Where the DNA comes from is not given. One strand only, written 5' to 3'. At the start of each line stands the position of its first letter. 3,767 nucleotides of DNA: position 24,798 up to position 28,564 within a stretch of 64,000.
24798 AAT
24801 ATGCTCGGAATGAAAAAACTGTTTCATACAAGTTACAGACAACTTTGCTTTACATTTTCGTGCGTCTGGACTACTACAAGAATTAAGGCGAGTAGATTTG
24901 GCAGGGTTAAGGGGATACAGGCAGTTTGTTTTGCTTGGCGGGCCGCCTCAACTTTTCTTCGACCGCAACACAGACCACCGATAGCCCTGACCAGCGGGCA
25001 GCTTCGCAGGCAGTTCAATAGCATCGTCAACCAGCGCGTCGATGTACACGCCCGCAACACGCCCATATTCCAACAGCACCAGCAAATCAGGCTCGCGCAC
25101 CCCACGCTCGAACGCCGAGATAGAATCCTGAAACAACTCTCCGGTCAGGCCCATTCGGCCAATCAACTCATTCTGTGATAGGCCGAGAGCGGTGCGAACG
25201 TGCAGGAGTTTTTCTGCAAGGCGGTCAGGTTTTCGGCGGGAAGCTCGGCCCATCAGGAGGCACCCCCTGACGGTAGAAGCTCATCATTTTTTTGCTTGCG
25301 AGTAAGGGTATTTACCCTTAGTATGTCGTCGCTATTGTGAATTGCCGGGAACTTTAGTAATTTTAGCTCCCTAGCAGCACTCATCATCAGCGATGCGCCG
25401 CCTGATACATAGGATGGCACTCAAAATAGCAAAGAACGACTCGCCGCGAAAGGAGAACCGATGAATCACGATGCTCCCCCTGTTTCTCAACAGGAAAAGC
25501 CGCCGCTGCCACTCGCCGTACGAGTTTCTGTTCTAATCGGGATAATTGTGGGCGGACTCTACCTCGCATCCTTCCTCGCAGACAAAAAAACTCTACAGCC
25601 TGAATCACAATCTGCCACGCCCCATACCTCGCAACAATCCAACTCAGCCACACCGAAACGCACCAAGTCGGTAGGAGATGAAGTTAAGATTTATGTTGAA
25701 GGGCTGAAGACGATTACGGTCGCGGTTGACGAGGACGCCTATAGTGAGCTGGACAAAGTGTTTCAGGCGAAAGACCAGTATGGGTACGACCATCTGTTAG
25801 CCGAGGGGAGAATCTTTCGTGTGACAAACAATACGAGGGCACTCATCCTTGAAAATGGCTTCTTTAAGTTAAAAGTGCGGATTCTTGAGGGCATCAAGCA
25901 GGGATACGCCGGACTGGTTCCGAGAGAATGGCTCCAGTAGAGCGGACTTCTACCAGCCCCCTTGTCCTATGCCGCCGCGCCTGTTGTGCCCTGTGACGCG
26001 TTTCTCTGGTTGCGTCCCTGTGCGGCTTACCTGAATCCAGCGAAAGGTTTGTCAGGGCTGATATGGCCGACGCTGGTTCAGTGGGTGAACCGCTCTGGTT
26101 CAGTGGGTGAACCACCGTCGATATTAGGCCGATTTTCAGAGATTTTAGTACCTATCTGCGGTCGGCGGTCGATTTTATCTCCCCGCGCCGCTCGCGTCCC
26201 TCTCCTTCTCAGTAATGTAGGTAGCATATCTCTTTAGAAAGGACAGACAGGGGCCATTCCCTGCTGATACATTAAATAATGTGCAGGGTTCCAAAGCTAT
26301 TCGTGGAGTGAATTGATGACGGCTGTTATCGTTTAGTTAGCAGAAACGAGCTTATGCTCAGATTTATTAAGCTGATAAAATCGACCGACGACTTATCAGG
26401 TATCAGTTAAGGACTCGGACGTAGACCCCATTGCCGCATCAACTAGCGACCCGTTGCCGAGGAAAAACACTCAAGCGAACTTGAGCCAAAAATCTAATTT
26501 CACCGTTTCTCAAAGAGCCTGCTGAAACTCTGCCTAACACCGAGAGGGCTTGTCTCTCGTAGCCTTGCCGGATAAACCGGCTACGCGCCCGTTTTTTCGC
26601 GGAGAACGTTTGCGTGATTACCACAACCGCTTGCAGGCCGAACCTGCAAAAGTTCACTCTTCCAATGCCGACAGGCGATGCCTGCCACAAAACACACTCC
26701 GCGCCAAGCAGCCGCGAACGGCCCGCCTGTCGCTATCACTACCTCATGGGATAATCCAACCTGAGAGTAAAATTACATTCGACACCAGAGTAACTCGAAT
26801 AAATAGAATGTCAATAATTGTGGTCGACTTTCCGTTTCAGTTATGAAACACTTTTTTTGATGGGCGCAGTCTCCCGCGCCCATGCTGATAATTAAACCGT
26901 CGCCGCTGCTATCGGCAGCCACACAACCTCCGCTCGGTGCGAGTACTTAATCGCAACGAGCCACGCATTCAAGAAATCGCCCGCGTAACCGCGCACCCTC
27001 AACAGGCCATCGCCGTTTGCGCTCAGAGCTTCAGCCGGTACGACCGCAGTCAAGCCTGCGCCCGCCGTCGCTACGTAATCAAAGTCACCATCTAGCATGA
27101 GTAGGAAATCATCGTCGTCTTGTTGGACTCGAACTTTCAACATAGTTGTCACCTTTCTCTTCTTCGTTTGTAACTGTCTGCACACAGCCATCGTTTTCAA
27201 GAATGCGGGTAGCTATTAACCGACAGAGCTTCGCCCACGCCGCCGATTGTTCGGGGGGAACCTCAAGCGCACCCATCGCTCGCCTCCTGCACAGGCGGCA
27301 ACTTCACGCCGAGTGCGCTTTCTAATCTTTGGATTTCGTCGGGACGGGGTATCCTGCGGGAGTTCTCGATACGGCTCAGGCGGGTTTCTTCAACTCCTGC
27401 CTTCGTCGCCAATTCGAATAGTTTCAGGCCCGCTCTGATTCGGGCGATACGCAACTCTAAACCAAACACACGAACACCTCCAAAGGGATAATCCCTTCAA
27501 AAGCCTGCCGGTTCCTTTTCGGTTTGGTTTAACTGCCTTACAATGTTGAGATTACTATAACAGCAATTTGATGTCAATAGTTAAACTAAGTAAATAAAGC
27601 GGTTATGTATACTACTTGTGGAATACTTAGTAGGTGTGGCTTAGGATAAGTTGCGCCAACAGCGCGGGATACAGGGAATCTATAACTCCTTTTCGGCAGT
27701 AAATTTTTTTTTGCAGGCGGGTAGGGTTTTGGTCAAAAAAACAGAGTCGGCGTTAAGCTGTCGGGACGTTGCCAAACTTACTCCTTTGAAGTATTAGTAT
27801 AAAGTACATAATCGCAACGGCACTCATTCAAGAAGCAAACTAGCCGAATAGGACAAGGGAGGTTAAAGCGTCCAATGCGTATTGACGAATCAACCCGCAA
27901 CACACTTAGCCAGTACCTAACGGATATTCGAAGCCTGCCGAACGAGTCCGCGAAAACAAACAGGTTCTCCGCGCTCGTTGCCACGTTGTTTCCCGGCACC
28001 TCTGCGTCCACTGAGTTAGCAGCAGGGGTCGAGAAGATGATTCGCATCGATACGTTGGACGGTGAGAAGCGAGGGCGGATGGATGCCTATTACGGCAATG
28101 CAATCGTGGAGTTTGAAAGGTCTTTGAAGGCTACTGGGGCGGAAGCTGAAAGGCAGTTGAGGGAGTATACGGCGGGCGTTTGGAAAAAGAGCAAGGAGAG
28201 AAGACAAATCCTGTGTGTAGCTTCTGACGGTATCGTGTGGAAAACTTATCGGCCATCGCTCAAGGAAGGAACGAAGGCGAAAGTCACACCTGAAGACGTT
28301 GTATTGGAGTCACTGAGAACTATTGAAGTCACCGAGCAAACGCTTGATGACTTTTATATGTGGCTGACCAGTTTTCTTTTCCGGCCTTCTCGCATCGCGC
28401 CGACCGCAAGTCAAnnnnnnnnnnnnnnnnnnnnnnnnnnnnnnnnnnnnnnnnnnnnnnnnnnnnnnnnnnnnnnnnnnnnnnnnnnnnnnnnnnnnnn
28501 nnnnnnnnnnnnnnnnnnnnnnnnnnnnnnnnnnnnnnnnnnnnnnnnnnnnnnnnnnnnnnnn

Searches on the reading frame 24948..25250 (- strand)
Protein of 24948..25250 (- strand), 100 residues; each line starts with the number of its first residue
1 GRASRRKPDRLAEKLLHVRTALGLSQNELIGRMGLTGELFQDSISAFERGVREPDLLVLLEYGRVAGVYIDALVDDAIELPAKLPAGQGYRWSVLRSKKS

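Call 36: search_protein_families(library=phrogs, proteins=[window:24948-25250:-], max_evalue=0.001)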
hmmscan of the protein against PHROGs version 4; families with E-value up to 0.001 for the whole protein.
window:24948-25250:- (100 aa): 2 families
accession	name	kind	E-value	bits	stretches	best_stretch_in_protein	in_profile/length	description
phrog_1373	-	transcription regulation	0.00058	20.9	1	11-73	64-122/166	transcriptional regulator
phrog_8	-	transcription regulation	0.001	19.6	0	12-74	163-216/346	transcriptional regulator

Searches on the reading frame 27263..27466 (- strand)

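Call 36: search_protein_families(library=phrogs, proteins=[window:27263-27466:-], max_evalue=0.001)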
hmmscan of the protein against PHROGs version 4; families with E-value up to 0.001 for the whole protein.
window:27263-27466:- (67 aa): 10 families
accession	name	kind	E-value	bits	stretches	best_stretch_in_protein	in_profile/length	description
phrog_2439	-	transcription regulation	4.7e-08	33.3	1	4-55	11-62/367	transcriptional regulator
phrog_4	-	transcription regulation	2.9e-07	30.8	1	6-56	140-188/400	transcriptional repressor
phrog_3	-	transcription regulation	6.4e-07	30.5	1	2-56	90-140/430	transcriptional repressor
phrog_8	-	transcription regulation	3.8e-06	27.6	1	5-54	81-130/346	transcriptional regulator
phrog_2328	-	transcription regulation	5.7e-06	27.1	1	5-56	20-71/128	transcriptional repressor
phrog_7241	-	transcription regulation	2.2e-05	25.5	1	5-55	66-116/122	transcriptional regulator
phrog_2967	-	transcription regulation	4.5e-05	24.1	1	4-55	14-65/225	transcriptional regulator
phrog_1373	-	transcription regulation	5.3e-05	24.3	1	5-56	68-119/166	transcriptional regulator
phrog_9908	-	DNA, RNA and nucleotide metabolism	6.6e-05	23.2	1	3-57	16-70/282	DNA binding protein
phrog_5823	-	transcription regulation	0.00051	20.3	1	2-56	8-63/404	transcriptional regulator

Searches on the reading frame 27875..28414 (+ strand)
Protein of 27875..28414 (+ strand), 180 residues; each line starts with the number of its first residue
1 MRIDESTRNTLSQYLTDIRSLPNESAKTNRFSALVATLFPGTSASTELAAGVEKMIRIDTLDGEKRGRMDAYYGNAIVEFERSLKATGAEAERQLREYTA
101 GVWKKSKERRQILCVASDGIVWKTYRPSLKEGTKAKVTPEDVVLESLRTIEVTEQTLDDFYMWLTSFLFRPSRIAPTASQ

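Call 56: predict_structure(alignment_id=A2)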
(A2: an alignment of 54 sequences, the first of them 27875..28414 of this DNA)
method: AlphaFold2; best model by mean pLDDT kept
length: 180 residues; sequences in the alignment: 54
mean_pLDDT: 90.4   pTM: 0.86
mean pLDDT of the five models: 90.4, 89.8, 88.9, 86.1, 84.4
residues with pLDDT >= 90: 130; 70-90: 39; 50-70: 6; < 50: 5
segments of 3 or more residues with pLDDT < 50: 176-180
pLDDT, mean of each block of 10 residues (from residue 1): 95 97 93 96 89 89 92 91 91 96 79 95 97 88 97 98 93 51
secondary structure, 60 per line:
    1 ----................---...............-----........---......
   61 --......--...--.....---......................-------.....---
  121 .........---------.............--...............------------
elements in order: H5-20 H24-38 H44-51 E55-60 E63-68 E71-73 E76-80 H84-105 E113-117 E121-129 E142-151 H154-168

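Call 61: fold_search(model_id=the predicted structure, library=pdb)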
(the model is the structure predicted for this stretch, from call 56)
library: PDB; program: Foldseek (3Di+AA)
matches with E <= 10: 439; with E <= 0.001: 0
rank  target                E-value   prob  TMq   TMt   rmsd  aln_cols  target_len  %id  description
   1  3h4r                  1.1e-03  0.87  0.31  0.27  18.6       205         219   11  Crystal structure of E. coli RecE exonuclease (released 2009-05-26)
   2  3l0a                  1.4e-03  0.91  0.32  0.23  16.5       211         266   12  Crystal structure of Putative exonuclease (RER070207002219) from Eubacterium rectale at 2.19 A resolution (released 2010-01-12)
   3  6n9j_B                7.4e-02  0.72  0.31  0.18   4.9       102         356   14  X-ray structure of a secreted C11 cysteine protease from Bacteroides thetaiotaomicron in complex with an irreversible  (released 2019-12-11)
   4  6n9j_A                1.1e-01  0.54  0.30  0.18   5.5       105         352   20  X-ray structure of a secreted C11 cysteine protease from Bacteroides thetaiotaomicron in complex with an irreversible  (released 2019-12-11)
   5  8v45_D                1.5e-01  0.06  0.12  0.09  14.8       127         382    9  CryoEM structure of AriA-Ocr complex (released 2024-06-26)
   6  7mr4_C                1.7e-01  0.23  0.30  0.06  16.9       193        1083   11  Cryo-EM structure of RecBCD-DNA complex with undocked RecBNuc and flexible RecD (released 2021-07-28)
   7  3s1s                  1.9e-01  0.63  0.40  0.11   6.7       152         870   12  Characterization and crystal structure of the type IIG restriction endonuclease BpuSI (released 2011-07-13)
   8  2y3v_B                2.1e-01  0.08  0.17  0.18  15.8       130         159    8  N-terminal head domain of Danio rerio SAS-6 (released 2011-02-09)
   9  2y3v_D                2.4e-01  0.11  0.16  0.19  10.9        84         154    8  N-terminal head domain of Danio rerio SAS-6 (released 2011-02-09)
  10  6wn8_C                2.4e-01  0.06  0.15  0.14  16.5       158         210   13  2.70 Angstrom Resolution Crystal Structure of Uracil Phosphoribosyl Transferase from Klebsiella pneumoniae (released 2020-05-06)
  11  4ckn_A                2.9e-01  0.09  0.18  0.18  15.1       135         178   11  Structure of an N-terminal fragment of Leishmania SAS-6 containing parts of its coiled coil domain, F257E mutant (released 2014-03-05)
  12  5dyn_A                3.0e-01  0.57  0.32  0.44   5.2        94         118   12  B. fragilis cysteine protease (released 2016-03-30)
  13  6wn8_A                3.4e-01  0.06  0.16  0.14  16.2       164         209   12  2.70 Angstrom Resolution Crystal Structure of Uracil Phosphoribosyl Transferase from Klebsiella pneumoniae (released 2020-05-06)
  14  6zm5_s                3.7e-01  0.23  0.31  0.17   7.7       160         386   10  Human mitochondrial ribosome in complex with OXA1L, mRNA, A/A tRNA, P/P tRNA and nascent polypeptide (released 2021-01-13)
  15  6ppu_A                3.9e-01  0.18  0.29  0.11  15.2       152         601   10  Cryo-EM structure of AdnAB-AMPPNP-DNA complex (released 2019-11-20)
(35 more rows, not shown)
